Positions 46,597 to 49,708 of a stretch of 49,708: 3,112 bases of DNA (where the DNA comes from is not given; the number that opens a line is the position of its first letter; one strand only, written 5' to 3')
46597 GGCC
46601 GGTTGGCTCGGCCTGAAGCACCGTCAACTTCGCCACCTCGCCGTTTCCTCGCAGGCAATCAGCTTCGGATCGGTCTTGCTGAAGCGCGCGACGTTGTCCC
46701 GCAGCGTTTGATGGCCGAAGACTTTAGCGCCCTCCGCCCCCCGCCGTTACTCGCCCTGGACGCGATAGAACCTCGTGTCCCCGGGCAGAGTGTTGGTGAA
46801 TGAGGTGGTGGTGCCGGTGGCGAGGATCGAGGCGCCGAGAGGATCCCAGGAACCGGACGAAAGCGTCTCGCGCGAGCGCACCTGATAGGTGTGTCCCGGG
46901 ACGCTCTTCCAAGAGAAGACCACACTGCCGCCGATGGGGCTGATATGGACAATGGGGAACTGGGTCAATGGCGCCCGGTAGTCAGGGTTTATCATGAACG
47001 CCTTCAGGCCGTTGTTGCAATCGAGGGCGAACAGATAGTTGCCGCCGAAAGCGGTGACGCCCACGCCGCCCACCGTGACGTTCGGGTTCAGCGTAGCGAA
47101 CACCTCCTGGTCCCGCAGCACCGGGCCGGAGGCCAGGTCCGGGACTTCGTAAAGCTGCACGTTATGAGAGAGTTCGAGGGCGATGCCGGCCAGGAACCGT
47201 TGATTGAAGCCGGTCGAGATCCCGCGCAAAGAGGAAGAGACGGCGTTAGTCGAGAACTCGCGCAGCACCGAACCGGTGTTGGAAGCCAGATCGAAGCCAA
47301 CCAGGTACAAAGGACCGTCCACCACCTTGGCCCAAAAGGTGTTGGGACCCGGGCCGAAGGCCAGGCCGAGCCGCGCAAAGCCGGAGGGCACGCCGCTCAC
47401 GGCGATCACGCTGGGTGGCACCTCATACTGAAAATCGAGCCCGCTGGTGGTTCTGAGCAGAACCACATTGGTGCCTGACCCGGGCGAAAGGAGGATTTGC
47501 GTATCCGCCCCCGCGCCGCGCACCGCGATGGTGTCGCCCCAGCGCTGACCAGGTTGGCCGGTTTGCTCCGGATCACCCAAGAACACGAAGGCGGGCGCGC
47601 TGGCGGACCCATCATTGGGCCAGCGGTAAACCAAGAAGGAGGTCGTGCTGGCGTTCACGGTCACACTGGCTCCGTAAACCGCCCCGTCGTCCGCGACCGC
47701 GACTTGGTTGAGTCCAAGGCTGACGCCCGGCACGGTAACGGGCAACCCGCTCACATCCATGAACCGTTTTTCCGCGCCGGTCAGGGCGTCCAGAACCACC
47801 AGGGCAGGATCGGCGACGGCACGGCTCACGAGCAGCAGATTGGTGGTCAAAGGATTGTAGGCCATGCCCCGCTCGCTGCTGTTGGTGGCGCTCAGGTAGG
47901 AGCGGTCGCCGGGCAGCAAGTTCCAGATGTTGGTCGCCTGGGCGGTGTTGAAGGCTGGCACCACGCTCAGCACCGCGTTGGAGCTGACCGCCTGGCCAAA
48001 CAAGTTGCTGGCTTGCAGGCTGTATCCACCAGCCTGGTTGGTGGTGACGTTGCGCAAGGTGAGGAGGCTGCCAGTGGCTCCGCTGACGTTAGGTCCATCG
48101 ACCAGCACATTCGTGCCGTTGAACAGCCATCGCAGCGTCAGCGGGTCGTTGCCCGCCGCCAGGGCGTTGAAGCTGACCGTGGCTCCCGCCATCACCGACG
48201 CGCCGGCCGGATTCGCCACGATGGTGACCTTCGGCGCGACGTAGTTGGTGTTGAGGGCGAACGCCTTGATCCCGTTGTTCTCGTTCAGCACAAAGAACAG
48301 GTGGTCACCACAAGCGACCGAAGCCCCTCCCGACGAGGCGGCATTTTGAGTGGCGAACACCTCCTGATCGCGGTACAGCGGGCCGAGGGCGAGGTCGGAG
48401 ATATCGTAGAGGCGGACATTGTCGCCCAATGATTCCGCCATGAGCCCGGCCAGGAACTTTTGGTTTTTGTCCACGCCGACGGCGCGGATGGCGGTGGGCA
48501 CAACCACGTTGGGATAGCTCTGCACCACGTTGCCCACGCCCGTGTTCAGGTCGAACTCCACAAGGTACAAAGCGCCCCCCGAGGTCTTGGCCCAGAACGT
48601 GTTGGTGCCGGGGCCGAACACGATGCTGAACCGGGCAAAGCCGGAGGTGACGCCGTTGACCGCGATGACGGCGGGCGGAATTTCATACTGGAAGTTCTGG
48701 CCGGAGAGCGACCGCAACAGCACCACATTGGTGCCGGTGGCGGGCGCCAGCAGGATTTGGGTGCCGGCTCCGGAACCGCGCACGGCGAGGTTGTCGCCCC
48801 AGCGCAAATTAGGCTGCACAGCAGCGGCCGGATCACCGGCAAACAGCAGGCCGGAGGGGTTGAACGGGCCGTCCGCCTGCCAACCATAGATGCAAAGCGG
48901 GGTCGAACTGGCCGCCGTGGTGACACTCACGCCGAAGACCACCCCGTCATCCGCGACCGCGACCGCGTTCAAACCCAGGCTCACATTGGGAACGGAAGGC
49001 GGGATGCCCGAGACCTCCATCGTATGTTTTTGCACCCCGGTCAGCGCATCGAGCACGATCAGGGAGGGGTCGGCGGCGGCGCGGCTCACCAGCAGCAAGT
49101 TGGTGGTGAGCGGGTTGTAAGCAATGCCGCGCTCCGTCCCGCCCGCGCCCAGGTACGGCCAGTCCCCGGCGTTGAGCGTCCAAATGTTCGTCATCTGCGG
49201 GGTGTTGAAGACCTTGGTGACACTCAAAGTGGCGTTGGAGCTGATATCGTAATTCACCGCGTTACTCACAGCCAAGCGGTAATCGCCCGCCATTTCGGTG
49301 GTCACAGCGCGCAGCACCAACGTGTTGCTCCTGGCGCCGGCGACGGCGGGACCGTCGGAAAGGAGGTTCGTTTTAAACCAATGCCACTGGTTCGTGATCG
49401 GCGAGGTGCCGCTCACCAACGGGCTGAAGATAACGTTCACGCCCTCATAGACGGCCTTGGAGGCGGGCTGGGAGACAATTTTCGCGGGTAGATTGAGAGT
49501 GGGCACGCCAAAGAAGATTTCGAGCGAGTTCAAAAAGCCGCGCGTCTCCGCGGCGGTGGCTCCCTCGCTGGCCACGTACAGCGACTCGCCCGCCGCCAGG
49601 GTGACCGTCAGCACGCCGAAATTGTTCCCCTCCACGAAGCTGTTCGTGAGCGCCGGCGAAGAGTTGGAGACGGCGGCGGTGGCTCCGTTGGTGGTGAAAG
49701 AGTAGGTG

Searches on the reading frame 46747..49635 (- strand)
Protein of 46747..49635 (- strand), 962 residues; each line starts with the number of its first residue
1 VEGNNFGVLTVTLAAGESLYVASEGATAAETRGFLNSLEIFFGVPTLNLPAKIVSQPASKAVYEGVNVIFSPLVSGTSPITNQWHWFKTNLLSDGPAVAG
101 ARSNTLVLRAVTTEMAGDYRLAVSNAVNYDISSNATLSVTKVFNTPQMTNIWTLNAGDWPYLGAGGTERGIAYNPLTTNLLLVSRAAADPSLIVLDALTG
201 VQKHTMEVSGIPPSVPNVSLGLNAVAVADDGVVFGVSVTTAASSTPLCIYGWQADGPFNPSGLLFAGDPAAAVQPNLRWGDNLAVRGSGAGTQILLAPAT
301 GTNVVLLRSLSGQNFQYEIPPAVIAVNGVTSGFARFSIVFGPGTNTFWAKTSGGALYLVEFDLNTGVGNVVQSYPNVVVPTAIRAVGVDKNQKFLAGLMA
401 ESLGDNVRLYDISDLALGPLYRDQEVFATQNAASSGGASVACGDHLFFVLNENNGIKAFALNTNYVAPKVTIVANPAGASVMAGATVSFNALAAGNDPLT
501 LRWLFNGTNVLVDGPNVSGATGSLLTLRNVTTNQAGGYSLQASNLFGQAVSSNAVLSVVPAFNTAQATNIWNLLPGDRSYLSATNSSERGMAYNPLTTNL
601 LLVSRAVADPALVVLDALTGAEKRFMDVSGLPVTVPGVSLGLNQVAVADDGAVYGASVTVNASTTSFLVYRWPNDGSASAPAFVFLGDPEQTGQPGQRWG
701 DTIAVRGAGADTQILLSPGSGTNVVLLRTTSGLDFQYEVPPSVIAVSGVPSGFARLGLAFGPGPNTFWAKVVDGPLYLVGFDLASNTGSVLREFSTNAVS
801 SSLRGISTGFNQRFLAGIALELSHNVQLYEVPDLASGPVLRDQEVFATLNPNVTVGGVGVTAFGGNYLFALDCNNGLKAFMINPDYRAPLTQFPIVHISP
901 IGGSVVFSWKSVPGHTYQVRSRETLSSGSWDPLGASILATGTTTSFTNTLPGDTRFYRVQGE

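Call 26: search_protein_families(library=pfam, proteins=[window:46747-49635:-], max_evalue=0.001)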
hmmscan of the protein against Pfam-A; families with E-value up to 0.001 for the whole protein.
window:46747-49635:- (962 aa): 3 families
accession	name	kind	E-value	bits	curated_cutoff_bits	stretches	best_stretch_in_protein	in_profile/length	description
PF13927.12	Ig_3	-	7.4e-16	58.9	30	2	472-544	4-78/78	Immunoglobulin domain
PF07679.22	I-set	-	1.7e-12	47.6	23.7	1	472-552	3-85/90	Immunoglobulin I-set domain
PF00047.31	ig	-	0.00038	21.2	21.8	0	481-550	5-78/81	Immunoglobulin domain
